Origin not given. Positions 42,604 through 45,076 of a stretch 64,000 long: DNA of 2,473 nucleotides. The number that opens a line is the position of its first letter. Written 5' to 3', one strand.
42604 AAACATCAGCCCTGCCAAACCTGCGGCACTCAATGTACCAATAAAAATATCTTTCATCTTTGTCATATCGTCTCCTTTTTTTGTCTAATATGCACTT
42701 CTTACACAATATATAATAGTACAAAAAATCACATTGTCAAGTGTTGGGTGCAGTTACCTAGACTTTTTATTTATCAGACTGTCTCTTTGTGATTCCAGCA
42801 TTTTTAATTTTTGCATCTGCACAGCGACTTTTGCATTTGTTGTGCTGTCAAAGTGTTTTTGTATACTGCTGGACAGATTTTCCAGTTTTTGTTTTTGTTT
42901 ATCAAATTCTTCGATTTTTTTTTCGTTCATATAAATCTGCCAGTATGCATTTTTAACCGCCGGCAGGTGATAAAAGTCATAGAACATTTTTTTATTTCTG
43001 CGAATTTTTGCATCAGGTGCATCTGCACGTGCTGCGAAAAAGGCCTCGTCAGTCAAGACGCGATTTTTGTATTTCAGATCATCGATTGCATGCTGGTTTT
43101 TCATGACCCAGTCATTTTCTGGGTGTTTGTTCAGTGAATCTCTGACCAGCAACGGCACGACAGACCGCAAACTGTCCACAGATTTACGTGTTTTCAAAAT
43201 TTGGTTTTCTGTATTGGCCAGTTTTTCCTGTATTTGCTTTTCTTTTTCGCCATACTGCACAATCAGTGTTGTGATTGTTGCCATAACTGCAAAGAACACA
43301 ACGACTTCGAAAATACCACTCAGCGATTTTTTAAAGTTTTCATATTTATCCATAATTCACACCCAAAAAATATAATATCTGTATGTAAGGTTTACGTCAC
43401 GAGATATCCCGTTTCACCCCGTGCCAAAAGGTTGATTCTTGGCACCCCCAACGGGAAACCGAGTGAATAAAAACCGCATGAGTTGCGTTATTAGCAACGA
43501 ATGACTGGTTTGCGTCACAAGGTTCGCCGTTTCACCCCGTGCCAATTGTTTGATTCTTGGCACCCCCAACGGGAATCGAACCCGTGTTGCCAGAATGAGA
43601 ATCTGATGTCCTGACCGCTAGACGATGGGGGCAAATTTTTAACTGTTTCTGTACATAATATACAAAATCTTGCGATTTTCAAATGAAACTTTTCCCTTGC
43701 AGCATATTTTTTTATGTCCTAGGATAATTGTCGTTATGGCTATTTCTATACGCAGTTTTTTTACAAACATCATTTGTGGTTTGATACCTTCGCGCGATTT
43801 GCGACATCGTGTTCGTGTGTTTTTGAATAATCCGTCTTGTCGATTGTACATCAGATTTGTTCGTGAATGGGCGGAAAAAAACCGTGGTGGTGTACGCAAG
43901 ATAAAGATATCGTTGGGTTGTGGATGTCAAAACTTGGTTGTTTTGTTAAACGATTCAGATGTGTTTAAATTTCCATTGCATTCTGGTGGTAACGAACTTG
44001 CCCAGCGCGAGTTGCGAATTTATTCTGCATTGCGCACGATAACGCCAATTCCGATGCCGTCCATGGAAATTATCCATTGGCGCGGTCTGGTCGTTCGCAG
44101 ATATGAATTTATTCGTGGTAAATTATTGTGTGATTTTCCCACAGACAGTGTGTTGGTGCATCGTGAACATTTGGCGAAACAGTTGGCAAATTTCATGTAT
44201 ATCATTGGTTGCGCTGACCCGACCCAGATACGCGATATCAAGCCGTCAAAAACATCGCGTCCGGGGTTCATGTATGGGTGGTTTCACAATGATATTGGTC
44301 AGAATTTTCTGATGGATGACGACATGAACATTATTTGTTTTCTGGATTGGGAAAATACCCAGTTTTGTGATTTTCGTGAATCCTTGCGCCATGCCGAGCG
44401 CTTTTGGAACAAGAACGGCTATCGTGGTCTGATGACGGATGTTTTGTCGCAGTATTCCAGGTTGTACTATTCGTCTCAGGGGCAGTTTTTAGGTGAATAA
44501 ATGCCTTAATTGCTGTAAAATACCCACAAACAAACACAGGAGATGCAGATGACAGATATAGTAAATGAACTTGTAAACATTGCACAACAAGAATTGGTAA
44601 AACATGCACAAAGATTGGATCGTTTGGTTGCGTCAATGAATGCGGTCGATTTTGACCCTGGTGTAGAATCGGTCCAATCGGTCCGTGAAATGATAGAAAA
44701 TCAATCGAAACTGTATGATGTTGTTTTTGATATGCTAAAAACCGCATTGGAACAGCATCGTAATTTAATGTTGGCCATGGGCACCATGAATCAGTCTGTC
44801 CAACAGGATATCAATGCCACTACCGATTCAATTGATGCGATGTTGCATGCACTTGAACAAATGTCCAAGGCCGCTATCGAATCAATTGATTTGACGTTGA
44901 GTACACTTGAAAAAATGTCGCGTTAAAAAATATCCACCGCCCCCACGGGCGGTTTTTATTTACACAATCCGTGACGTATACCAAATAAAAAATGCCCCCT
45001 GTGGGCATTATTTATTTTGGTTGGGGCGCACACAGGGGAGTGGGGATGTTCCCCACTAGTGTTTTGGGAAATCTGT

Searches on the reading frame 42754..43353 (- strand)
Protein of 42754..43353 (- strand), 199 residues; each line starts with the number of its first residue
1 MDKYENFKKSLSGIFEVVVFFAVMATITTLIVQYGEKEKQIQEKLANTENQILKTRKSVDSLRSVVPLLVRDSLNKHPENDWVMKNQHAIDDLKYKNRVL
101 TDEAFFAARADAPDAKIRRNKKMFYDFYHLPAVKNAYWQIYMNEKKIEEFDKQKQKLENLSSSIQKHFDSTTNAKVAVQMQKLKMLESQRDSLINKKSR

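Call 6: search_protein_families(library=pfam, proteins=[window:42754-43353:-], max_evalue=0.1)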
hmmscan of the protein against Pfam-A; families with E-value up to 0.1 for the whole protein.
window:42754-43353:- (199 aa): 1 family
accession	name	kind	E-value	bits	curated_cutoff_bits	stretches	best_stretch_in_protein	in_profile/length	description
PF10046.14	BLOC1_2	-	0.022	15.5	33.4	0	142-193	28-77/96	Biogenesis of lysosome-related organelles complex-1 subunit 2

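Call 18: search_protein_families(library=phrogs, proteins=[window:42754-43353:-], max_evalue=0.01)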
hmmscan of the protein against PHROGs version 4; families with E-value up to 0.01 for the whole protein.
window:42754-43353:- (199 aa): 0 families

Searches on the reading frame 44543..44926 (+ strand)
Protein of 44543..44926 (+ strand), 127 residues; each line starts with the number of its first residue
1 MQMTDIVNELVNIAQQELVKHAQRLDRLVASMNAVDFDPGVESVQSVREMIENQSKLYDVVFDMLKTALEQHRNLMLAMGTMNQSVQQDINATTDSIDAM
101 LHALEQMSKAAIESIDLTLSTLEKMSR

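Call 6: search_protein_families(library=pfam, proteins=[window:44543-44926:+], max_evalue=0.1)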
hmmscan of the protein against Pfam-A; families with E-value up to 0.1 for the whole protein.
window:44543-44926:+ (127 aa): 6 families
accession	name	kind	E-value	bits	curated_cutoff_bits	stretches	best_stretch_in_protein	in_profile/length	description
PF23991.1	DUF7310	-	0.013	16.4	40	0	11-55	32-74/83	Coiled-coil region of unknown function (DUF7310)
PF07564.17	DUF1542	-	0.016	15.7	24.3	1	80-116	14-50/77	Domain of Unknown Function (DUF1542)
PF18075.7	FtsX_ECD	-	0.039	15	23.5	0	42-111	14-84/96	FtsX extracellular domain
PF06103.16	DUF948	-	0.064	13.9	37.2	0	46-110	23-83/89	Bacterial protein of unknown function (DUF948)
PF06005.17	ZapB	-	0.093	13.7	31.5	0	73-106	38-71/71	Cell division protein ZapB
PF24434.1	DUF7557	-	0.096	12.6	25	0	5-17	26-38/45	Family of unknown function (DUF7557)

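Call 10: search_protein_families(library=ncbifam, proteins=[window:44543-44926:+], max_evalue=0.001)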
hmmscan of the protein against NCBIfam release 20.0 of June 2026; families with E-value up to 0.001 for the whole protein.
window:44543-44926:+ (127 aa): 0 families

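Call 18: search_protein_families(library=phrogs, proteins=[window:44543-44926:+], max_evalue=0.01)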
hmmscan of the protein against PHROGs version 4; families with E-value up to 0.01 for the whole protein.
window:44543-44926:+ (127 aa): 1 family
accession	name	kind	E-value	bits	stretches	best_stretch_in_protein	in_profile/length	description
phrog_9483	-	tail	0.0011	18.6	1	37-121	261-346/657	tail length tape measure protein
